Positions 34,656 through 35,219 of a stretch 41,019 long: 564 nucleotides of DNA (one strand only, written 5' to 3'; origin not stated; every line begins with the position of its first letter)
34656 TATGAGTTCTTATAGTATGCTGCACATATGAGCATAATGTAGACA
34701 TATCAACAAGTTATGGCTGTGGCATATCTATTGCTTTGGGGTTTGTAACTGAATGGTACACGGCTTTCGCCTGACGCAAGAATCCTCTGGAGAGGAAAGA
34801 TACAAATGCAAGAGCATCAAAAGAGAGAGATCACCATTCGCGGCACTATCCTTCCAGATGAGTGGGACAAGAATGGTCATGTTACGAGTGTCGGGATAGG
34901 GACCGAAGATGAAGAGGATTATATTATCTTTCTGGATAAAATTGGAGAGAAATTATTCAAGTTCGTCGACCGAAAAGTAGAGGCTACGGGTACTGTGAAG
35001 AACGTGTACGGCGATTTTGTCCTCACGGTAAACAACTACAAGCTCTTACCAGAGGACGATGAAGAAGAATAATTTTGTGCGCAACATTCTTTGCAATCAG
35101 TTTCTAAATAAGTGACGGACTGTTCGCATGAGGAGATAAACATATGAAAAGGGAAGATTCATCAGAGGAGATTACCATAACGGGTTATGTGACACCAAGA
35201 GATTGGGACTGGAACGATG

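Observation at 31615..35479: Three paralogous small acidic proteins of an unrecognised family, expressed from the sigma-54 promoters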

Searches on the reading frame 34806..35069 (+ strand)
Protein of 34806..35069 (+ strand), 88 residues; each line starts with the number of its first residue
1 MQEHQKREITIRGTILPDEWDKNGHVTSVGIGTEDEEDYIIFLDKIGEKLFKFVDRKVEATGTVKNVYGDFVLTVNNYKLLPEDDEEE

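Call 6: search_protein_families(library=pfam, proteins=[window:34806-35069:+], max_evalue=10)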
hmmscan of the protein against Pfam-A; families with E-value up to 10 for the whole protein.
window:34806-35069:+ (88 aa): 1 family
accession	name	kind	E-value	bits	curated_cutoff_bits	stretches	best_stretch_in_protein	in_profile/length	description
PF21537.2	DUF1980_C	-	0.053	13.6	25.9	1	35-66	27-58/141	DUF1980 C-terminal domain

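Call 7: search_protein_families(library=ncbifam, proteins=[window:34806-35069:+], max_evalue=10)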
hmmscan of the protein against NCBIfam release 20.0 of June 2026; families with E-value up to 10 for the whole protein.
window:34806-35069:+ (88 aa): 1 family
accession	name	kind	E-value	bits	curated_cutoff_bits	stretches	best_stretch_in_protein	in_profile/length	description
NF001529.0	PRK00364.1-5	subfamily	0.084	13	133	1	6-50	17-65/95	co-chaperone GroES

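Call 23: predict_structure(alignment_id=A2)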
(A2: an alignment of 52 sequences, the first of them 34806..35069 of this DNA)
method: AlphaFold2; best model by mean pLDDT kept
length: 88 residues; sequences in the alignment: 52
mean_pLDDT: 88.4   pTM: 0.76
mean pLDDT of the five models: 88.4, 85.0, 84.2, 84.0, 83.1
residues with pLDDT >= 90: 67; 70-90: 10; 50-70: 6; < 50: 5
segments of 3 or more residues with pLDDT < 50: 1-3
pLDDT, mean of each block of 10 residues (from residue 1): 66 95 95 91 95 96 92 96 65
secondary structure, 60 per line:
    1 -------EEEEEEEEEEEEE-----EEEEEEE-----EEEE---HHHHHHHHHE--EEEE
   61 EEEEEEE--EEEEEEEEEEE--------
elements in order: E8-20 E26-32 E38-41 H45-53 E57-67 E70-80
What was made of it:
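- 34806..35072 (+): Paralog B, 88 aa. Acidic (pI 4.55), OB fold, short PEDDEEE tail. First gene after a sigma-54 promoter. AF2 pLDDT 88.4, pTM 0.76, OB topology (call 23).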

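Call 28: search_protein_representatives(alignment_id=A2)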
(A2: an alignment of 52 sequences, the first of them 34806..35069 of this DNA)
Query: 52 sequences, 119 profile positions. Proteins with E-value up to 0.001 (for the whole library): 2391; up to 1e-10: 923; up to 1e-30: 3. The best 150 are listed.
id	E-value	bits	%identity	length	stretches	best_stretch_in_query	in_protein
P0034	2.0e-40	153.3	-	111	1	9-118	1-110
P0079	2.1e-32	127.4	-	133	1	9-118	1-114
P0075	7.2e-31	122.4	-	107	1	9-118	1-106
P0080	1.1e-28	115.4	-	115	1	5-96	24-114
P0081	3.3e-28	113.8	-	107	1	16-118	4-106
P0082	2.6e-27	110.9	-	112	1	9-118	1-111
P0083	2.8e-27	110.9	-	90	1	9-98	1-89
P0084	7.9e-27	109.4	-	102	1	9-103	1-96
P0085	9.5e-27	109.1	-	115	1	9-111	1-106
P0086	7.7e-26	106.2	-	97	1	9-100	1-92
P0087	2.0e-25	104.9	-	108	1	9-112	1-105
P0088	2.2e-25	104.7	-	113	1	4-106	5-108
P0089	6.2e-25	103.3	-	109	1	9-112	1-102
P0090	8.3e-25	102.9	-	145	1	10-115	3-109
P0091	1.5e-24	102.0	-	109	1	12-112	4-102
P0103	6.2e-23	96.8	-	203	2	16-105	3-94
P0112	2.4e-22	94.9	-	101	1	7-91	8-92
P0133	3.8e-21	91.0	-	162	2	12-103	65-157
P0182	1.7e-19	85.7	-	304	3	9-88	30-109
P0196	3.5e-19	84.7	-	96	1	10-94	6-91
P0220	9.0e-19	83.4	-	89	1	15-96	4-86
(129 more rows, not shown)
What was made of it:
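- Family size: 2391 clusters at 50% identity with E<=1e-3, and 923 with E<=1e-10 (call 28).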

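Call 30: fold_search(model_id=the predicted structure, library=pdb)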
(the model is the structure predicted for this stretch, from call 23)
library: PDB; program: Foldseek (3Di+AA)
matches with E <= 10: 621; with E <= 0.001: 2
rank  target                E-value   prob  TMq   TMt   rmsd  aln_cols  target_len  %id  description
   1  4joi_B                5.7e-04  1.00  0.50  0.35   5.6        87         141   13  Crystal structure of the human telomeric Stn1-Ten1 complex (released 2013-05-29)
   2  4joi_A                6.5e-04  1.00  0.50  0.35   5.7        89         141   12  Crystal structure of the human telomeric Stn1-Ten1 complex (released 2013-05-29)
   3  8aas_B                1.2e-03  1.00  0.58  0.32   3.8        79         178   14  Crystal structure of the Pyrococcus abyssi RPA trimerization core bound to poly-dT20 ssDNA (released 2023-05-03)
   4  9mj5_B                1.2e-03  1.00  0.51  0.26   4.8        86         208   17  Catalytic domain of human DNA polymerase alpha in complex with DNA and RPA (released 2025-02-19)
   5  4gop_B                1.3e-03  1.00  0.50  0.39   4.7        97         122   13  Structure and Conformational Change of a Replication Protein A Heterotrimer Bound to ssDNA (released 2012-11-28)
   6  8sok_B                1.3e-03  1.00  0.49  0.15   7.5       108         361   10  Cryo-EM structure of human CST bound to POT1(ESDL)/TPP1 in the presence of telomeric ssDNA (released 2023-06-07)
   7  8aaj_B                1.5e-03  1.00  0.54  0.30   3.7        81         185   16  Crystal structure of the Pyrococcus abyssi RPA (apo form) (released 2023-05-03)
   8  8rk2_B                1.5e-03  1.00  0.48  0.40   4.9        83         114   16  Human Replication protein A (RPA; trimeric core) - ssDNA complex (released 2024-04-24)
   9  3f2b_A                1.8e-03  1.00  0.59  0.07   5.3        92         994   18  DNA Polymerase PolC from Geobacillus kaustophilus complex with DNA, dGTP, Mg and Zn (released 2009-01-20)
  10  6w6w_C                1.8e-03  1.00  0.50  0.17   7.3        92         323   13  Cryo-EM structure of CST bound to telomeric single-stranded DNA (released 2020-06-03)
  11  2xgt_A                2.3e-03  1.00  0.56  0.15   4.2        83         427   16  Asparaginyl-tRNA synthetase from Brugia malayi complexed with the sulphamoyl analogue of asparaginyl-adenylate (released 2010-12-15)
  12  8d0b_B                2.3e-03  1.00  0.51  0.16   7.7       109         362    8  Human CST-DNA polymerase alpha/primase preinitiation complex bound to 4xTEL-foldback template (released 2022-06-22)
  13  3f2c_A                2.5e-03  1.00  0.59  0.07   5.3        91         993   19  DNA Polymerase PolC from Geobacillus kaustophilus complex with DNA, dGTP and Mn (released 2009-01-20)
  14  3eiv_D                2.5e-03  1.00  0.57  0.51   6.7        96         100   14  Crystal Structure of Single-stranded DNA-binding protein from Streptomyces coelicolor (released 2009-09-08)
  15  2pqa_C                2.6e-03  1.00  0.49  0.37   4.8        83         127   17  Crystal Structure of Full-length Human RPA 14/32 Heterodimer (released 2007-11-13)
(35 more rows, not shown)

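Call 31: search_protein_families(library=pfam, alignment_id=A3, max_evalue=1)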
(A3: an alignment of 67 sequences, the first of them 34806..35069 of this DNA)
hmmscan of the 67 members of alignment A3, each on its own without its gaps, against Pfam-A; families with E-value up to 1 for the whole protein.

A. member 1, window:34806-35069:+ (88 aa): 1 family
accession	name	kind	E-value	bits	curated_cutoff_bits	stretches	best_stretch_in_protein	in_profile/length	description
PF21537.2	DUF1980_C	-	0.053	13.6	25.9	1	35-66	27-58/141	DUF1980 C-terminal domain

B. families by the number of members that match (of 67 scanned): 41 families (the first 25 are shown)
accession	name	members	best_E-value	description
PF19135.5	DUF5818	7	0.00024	Protein of unknown function (DUF5818)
PF10417.14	1-cysPrx_C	5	0.002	C-terminal domain of 1-Cys peroxiredoxin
PF11495.14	Regulator_TrmB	3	0.0047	Archaeal transcriptional regulator TrmB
PF17027.11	Bromo_TP_like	3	0.01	Histone-fold protein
PF01336.31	tRNA_anti-codon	3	0.058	OB-fold nucleic acid binding domain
PF09935.14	DUF2167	2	0.00085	Protein of unknown function (DUF2167)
PF11634.13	IPI_T4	2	0.2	Nuclease inhibitor from bacteriophage T4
PF17579.7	DUF5482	1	0.00076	Family of unknown function (DUF5482)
PF17183.9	Get5_C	1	0.014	Get5, C-terminal domain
PF04319.19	NifZ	1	0.016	NifZ domain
PF03436.18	DUF281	1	0.019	Domain of unknown function (DUF281)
PF13224.11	DUF4032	1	0.019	Domain of unknown function (DUF4032)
PF22585.3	Sialidase-like_CBM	1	0.027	Sialidase-like, CBM domain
PF05279.16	Asp-B-Hydro_N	1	0.028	Aspartyl beta-hydroxylase N-terminal region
PF20007.4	fvmRadSAM-pep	1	0.043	FtsH ternary system-associated peptide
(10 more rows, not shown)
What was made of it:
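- On Pfam DUF5818 (PF19135): 7 of 67 wider relatives hit, best E 2.4e-4 (call 31).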

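Call 38: find_homologous_proteins(query=A3, max_evalue=0.00001)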
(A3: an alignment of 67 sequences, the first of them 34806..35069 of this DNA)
Query A3 (67 sequences) (88 aa, profile of the alignment): 168 proteins with E <= 0.00001 among 8000 candidates; the best 120 are listed.
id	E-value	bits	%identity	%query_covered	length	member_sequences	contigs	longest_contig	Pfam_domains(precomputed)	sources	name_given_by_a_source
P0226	3.0e-30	123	37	84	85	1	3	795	-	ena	-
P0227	4.4e-30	123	31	84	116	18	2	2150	-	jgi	jgi:hypothetical protein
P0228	4.7e-30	123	39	84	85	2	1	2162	-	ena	-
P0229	8.8e-30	122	33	83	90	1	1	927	-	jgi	jgi:hypothetical protein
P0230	9.1e-30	122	40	84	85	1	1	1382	-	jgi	-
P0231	1.4e-29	121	37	84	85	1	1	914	-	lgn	-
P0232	1.5e-29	121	37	84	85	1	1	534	-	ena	-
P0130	1.7e-29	121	29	91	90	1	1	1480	-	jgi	jgi:hypothetical protein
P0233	1.8e-29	121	37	84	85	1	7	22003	-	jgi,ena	jgi:hypothetical protein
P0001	1.9e-29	121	100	100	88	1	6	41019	-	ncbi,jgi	ncbi:MAG: hypothetical protein PVJ69_00175 [Desulfobacteraceae bacterium]|jgi:hypothetical protein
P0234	2.0e-29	121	39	84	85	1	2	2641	-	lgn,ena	-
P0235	2.1e-29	120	37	84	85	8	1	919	-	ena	-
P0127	2.3e-29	120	36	83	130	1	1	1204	-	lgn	-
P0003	2.3e-29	120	92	100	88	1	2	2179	-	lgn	-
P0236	2.3e-29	120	42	85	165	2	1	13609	-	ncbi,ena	-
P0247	7.5e-29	119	35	84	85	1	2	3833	-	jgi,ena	jgi:5S rRNA maturation endonuclease (ribonuclease M5)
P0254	9.1e-29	118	37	84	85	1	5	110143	-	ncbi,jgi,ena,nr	ncbi:MAG: hypothetical protein LJE88_17050 [Deltaproteobacteria bacterium]|jgi:hypothetical protein|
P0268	2.7e-28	117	36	84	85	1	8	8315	-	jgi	jgi:5S rRNA maturation endonuclease (ribonuclease M5)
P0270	2.9e-28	117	36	84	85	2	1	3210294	-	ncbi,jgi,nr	ncbi:MAG: hypothetical protein JSU80_13175 [Deltaproteobacteria bacterium]|nr:MAG: hypothetical prot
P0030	5.4e-28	116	73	100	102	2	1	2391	-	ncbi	-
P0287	1.2e-27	115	31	89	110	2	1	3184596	-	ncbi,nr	ncbi:MAG: hypothetical protein JSV55_09770 [Deltaproteobacteria bacterium]|nr:MAG: hypothetical prot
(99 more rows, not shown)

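Call 39: find_encoding_contigs(protein=P0270, flank=7000, max_places=1)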
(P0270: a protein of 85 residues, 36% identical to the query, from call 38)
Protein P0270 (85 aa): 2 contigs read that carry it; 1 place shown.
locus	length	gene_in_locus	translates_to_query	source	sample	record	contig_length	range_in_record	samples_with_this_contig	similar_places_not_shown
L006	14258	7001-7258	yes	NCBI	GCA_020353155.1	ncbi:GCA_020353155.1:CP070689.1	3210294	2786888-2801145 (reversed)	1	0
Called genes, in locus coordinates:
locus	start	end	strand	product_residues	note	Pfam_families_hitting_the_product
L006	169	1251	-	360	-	PF17396:DUF1611_N, PF07755:DUF1611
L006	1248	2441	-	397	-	PF00291:PALP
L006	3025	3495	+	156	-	PF11141:DUF2914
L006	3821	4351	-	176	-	PF02482:Ribosomal_S30AE, PF00313:CSD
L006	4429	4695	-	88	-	-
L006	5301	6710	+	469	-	PF00072:Response_reg, PF00158:Sigma54_activat, PF14532:Sigma54_activ_2, PF00004:AAA, PF07724:AAA_2 (weak), PF07728:AAA_5, PF25601:AAA_lid_14, PF02954:HTH_8 (weak)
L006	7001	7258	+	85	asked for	-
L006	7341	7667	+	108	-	-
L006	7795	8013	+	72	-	PF13451:zf_Tbcl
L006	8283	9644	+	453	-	PF14841:FliG_M (faint), PF03448:MgtE_N, PF00571:CBS, PF01769:MgtE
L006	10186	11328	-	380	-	PF01757:Acyl_transf_3 (faint), PF07786:HGSNAT_cat, PF04235:DUF418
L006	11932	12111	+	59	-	PF07498:Rho_N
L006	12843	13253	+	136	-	-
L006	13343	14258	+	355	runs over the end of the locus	PF00089:Trypsin, PF13365:Trypsin_2, PF13180:PDZ_2, PF17820:PDZ_6 (faint)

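Call 40: find_encoding_contigs(protein=P0287, flank=7000, max_places=1)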
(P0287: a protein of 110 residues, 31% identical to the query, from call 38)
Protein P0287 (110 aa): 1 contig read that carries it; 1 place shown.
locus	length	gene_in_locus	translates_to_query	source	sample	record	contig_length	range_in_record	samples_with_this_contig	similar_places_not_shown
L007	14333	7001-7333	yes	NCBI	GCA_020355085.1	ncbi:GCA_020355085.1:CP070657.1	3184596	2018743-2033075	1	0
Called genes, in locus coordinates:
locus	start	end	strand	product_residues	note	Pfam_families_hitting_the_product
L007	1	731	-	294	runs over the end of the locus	PF00892:EamA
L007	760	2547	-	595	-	PF01979:Amidohydro_1, PF07969:Amidohydro_3 (weak), PF13382:Adenine_deam_C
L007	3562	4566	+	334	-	PF00941:FAD_binding_5, PF03450:CO_deh_flav_C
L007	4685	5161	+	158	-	PF00111:Fer2, PF13085:Fer2_3 (weak), PF01799:Fer2_2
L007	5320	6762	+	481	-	PF01315:Ald_Xan_dh_C, PF02738:MoCoBD_1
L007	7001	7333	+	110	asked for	-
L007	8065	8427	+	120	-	-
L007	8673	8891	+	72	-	PF13451:zf_Tbcl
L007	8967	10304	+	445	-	PF07690:MFS_1, PF13347:MFS_2 (faint), PF12832:MFS_1_like, PF07690:MFS_1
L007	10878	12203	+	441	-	PF04055:Radical_SAM, PF12544:LAM_C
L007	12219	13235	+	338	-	PF07478:Dala_Dala_lig_C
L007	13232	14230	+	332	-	PF07478:Dala_Dala_lig_C, PF13535:ATP-grasp_4 (faint)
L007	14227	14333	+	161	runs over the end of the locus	PF00583:Acetyltransf_1, PF13673:Acetyltransf_10, PF13508:Acetyltransf_7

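Call 41: find_encoding_contigs(protein=P0254, flank=7000, max_places=1)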
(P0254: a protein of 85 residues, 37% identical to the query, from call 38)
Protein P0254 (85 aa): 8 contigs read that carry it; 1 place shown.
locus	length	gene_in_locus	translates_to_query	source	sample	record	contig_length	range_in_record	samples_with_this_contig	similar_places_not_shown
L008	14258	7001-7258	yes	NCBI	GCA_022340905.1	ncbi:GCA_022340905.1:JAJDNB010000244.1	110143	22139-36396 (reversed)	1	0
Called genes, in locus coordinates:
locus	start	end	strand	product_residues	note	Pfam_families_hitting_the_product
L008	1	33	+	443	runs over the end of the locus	PF04055:Radical_SAM, PF12544:LAM_C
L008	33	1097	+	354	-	PF07478:Dala_Dala_lig_C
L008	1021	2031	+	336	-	PF07478:Dala_Dala_lig_C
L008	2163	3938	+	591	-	PF00850:Hist_deacetyl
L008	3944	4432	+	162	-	PF00583:Acetyltransf_1, PF13673:Acetyltransf_10, PF13508:Acetyltransf_7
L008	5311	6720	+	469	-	PF00072:Response_reg, PF00158:Sigma54_activat, PF14532:Sigma54_activ_2, PF00004:AAA (weak), PF07724:AAA_2 (weak), PF07728:AAA_5, PF25601:AAA_lid_14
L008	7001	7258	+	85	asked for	-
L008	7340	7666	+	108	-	-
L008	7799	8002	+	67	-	PF13451:zf_Tbcl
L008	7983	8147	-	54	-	-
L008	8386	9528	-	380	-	PF07786:HGSNAT_cat, PF04235:DUF418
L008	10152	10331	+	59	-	PF07498:Rho_N (weak)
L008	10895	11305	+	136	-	-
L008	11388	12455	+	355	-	PF00089:Trypsin, PF13365:Trypsin_2, PF13180:PDZ_2, PF17820:PDZ_6 (faint)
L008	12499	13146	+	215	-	-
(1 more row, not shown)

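Call 46: list_cluster_members(proteins=[P0079, P0083, P0090, P0103, P0112, P0133, P0182, P0196, P0220, P0247])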
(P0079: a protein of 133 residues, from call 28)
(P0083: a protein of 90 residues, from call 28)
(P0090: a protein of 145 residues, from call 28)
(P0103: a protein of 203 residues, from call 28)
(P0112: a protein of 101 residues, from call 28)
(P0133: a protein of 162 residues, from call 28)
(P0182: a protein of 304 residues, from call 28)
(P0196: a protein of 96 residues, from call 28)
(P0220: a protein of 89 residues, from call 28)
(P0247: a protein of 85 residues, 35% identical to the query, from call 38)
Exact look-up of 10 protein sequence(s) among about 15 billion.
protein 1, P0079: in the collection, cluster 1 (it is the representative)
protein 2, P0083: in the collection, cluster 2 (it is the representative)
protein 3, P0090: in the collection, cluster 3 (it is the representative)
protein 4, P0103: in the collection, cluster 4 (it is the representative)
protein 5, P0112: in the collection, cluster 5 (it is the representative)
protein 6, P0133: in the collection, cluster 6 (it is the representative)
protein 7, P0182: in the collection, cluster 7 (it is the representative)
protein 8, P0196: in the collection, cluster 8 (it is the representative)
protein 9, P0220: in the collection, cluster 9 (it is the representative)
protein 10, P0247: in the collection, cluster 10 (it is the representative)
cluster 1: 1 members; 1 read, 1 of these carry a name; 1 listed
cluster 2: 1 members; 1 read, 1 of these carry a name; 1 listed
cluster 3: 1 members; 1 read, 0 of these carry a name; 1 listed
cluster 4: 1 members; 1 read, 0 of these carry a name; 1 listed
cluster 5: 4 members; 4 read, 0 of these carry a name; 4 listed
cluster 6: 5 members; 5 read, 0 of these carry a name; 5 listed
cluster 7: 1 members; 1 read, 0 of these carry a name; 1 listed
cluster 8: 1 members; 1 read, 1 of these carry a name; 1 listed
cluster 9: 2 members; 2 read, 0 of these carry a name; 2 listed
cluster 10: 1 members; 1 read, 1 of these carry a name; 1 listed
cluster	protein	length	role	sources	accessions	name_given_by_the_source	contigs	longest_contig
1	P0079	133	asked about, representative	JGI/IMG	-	hypothetical protein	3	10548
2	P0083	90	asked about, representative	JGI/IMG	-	hypothetical protein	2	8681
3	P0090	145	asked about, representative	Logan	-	-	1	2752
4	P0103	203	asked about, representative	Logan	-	-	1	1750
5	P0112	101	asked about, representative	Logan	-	-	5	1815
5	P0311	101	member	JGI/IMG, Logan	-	-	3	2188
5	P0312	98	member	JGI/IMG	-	-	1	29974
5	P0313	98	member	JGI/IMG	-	-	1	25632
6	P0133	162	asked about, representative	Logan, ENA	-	-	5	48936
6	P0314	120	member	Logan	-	-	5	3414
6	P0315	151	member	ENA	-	-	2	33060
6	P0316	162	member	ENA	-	-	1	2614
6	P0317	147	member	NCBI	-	-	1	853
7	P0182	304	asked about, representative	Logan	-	-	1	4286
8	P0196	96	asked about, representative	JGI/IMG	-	hypothetical protein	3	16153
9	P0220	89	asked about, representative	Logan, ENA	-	-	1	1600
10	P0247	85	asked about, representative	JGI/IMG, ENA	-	5S rRNA maturation endonuclease (ribonuclease M5)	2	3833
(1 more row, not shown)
